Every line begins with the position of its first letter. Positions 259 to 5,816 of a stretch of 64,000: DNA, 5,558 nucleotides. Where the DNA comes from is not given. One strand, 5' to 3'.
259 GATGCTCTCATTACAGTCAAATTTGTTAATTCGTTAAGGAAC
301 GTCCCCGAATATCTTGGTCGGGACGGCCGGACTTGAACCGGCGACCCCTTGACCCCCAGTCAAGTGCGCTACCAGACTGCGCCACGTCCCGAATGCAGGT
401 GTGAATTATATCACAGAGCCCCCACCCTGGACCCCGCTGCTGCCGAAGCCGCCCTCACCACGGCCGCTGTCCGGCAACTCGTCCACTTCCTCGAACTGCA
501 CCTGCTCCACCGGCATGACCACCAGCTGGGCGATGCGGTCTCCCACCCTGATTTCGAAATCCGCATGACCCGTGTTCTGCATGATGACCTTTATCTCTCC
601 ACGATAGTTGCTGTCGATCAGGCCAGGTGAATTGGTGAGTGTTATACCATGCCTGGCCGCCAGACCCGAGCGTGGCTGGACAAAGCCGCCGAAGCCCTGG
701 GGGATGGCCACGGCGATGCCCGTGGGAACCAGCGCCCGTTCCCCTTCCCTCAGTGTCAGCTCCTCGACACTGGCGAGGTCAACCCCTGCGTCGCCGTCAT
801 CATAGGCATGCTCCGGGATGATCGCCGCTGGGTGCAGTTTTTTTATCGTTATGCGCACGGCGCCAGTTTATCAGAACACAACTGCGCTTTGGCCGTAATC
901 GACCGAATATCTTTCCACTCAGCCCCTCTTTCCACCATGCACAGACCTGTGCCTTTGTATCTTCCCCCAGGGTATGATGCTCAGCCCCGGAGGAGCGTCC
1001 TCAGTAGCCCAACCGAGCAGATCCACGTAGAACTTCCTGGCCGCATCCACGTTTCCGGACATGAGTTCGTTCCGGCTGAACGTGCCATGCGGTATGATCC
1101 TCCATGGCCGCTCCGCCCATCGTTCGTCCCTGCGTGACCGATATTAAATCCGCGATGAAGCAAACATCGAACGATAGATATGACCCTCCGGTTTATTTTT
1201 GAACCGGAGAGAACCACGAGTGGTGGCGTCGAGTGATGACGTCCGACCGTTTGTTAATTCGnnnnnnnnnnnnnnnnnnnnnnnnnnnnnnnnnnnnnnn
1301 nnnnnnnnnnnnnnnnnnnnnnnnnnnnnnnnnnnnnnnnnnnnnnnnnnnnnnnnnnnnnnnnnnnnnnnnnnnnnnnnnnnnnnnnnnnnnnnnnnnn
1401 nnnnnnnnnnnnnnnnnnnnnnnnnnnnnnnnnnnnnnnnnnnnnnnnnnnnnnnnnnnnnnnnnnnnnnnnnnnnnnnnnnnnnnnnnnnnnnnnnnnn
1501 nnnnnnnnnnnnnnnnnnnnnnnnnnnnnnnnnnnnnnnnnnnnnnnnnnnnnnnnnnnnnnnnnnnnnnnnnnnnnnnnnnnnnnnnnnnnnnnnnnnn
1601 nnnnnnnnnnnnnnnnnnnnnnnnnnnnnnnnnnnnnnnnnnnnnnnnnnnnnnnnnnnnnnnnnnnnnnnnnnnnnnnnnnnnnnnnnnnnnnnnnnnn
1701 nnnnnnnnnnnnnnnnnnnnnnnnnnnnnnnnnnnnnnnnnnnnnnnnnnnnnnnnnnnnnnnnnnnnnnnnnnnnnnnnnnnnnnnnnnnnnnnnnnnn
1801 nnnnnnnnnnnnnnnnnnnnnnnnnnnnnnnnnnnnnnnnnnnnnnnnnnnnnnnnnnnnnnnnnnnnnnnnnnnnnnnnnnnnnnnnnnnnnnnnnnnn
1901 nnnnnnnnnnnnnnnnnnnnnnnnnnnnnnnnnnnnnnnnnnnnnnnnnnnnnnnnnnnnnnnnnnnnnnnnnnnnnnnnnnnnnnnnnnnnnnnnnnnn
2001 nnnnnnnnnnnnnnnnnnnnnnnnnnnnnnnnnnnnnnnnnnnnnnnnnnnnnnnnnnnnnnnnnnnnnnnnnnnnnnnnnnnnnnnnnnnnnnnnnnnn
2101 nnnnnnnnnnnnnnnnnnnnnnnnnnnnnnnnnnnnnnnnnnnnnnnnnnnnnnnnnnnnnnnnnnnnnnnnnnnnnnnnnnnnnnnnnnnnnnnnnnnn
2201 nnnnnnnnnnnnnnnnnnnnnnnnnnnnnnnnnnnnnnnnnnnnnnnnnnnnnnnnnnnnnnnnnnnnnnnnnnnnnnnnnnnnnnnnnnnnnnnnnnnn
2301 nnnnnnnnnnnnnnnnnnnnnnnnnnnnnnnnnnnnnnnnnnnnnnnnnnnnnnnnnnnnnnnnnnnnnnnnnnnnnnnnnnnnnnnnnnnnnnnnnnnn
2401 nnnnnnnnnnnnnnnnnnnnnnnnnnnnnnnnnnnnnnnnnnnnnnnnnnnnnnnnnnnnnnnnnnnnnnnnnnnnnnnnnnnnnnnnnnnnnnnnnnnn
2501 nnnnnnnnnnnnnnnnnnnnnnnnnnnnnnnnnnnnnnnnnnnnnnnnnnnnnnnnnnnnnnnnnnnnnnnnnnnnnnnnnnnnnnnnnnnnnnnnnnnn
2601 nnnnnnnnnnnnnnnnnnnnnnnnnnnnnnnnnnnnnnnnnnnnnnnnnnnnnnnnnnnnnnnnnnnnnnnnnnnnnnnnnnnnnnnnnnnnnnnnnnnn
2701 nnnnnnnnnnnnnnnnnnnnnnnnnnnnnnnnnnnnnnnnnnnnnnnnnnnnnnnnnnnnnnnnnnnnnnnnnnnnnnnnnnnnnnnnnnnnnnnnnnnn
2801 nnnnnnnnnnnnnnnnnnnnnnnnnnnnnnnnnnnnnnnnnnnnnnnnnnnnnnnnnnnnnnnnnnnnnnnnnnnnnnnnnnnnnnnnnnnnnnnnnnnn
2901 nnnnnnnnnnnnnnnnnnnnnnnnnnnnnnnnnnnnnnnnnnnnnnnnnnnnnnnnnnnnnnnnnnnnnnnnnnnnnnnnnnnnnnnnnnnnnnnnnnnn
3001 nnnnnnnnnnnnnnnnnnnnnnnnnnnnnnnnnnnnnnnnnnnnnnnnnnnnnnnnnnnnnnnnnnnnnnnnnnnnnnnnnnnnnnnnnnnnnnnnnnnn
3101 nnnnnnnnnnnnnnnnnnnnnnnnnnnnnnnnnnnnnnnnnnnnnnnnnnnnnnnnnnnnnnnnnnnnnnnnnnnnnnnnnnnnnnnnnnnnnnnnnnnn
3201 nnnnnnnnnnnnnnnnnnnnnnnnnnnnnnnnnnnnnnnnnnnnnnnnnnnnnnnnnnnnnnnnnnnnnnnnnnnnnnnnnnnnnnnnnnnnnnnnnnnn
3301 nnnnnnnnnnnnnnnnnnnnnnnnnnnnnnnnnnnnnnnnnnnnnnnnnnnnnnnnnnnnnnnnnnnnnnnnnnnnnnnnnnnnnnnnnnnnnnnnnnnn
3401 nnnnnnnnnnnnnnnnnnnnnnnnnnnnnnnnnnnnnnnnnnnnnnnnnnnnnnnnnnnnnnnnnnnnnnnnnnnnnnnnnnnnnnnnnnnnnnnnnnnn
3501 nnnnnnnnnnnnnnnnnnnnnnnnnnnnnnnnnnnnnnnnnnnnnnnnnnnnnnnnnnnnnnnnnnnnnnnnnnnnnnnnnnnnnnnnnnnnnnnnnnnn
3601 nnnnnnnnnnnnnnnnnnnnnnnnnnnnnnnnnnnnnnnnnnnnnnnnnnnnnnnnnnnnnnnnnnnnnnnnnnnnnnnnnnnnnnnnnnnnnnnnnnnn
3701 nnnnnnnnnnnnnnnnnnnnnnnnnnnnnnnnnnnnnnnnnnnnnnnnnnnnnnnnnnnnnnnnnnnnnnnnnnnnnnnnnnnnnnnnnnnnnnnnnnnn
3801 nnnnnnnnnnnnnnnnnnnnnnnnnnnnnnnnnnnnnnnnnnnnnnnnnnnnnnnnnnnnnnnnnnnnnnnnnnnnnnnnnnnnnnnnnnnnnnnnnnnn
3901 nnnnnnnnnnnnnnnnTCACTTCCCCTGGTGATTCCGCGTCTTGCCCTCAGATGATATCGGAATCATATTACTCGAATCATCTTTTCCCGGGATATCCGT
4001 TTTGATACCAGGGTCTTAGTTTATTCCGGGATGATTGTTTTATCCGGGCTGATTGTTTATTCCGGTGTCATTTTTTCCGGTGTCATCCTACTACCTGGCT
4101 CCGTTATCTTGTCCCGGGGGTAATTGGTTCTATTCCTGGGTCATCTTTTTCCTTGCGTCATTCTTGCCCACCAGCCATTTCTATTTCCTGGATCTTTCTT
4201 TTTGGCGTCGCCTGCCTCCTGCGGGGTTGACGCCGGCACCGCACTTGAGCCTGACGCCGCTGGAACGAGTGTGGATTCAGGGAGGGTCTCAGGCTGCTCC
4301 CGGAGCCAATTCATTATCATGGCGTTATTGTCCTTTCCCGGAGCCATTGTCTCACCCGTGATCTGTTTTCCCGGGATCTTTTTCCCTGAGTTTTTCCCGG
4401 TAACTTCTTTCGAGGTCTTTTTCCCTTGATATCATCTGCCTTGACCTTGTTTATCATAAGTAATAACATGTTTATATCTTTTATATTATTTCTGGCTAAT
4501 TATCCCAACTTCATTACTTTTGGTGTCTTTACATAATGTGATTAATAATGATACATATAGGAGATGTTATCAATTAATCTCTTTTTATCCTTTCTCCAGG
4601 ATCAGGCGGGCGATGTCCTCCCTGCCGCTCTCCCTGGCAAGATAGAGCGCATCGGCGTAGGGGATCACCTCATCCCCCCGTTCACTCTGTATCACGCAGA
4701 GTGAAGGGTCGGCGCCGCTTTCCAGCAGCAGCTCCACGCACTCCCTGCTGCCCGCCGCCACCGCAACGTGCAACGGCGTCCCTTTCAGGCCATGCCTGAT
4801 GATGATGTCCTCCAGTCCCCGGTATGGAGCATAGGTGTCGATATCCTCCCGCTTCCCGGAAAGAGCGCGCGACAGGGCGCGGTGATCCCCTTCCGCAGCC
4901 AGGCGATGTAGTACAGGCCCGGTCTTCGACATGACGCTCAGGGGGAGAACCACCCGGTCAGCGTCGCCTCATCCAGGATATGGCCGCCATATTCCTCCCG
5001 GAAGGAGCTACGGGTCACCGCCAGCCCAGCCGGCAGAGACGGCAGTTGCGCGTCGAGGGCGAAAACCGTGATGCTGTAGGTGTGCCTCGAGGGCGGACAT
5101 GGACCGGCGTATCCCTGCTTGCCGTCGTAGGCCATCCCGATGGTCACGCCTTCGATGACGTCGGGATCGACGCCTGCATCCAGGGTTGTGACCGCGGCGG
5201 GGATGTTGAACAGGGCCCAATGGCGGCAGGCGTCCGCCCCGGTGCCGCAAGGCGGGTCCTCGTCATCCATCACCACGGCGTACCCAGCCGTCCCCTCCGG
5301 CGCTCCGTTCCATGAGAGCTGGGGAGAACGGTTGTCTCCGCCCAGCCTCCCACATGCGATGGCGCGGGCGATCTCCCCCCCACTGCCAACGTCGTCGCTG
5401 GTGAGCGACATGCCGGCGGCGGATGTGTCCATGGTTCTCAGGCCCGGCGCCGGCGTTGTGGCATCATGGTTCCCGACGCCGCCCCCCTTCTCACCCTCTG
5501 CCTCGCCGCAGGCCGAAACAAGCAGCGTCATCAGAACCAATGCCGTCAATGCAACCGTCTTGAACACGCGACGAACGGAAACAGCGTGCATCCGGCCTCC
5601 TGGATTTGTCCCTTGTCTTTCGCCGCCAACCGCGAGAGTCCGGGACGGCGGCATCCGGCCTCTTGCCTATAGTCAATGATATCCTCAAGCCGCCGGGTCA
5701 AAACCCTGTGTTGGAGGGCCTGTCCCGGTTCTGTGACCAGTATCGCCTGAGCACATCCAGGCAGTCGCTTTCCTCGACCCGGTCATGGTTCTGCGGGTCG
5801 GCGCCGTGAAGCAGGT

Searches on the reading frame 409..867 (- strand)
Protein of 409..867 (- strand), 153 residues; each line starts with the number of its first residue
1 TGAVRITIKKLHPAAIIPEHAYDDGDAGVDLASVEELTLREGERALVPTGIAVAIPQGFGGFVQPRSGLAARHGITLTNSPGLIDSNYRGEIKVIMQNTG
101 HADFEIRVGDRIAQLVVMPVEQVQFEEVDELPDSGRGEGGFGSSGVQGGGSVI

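Call 26: search_protein_families(library=pfam, proteins=[window:409-867:-])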
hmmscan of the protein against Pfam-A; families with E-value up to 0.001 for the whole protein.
window:409-867:- (153 aa): 2 families
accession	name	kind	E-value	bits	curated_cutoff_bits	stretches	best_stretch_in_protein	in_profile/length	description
PF00692.24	dUTPase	-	3.9e-35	120.9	22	1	24-145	11-129/129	dUTPase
PF22769.1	DCD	-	7.9e-12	46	27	1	35-118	69-151/153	dCTP deaminase-like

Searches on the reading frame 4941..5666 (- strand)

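Call 26: search_protein_families(library=pfam, proteins=[window:4941-5666:-])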
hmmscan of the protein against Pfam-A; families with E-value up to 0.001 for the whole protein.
window:4941-5666:- (242 aa): 1 family
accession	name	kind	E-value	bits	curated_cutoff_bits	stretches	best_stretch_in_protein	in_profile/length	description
PF01161.25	PBP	-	2e-27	96.6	24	1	109-240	9-135/135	Phosphatidylethanolamine-binding protein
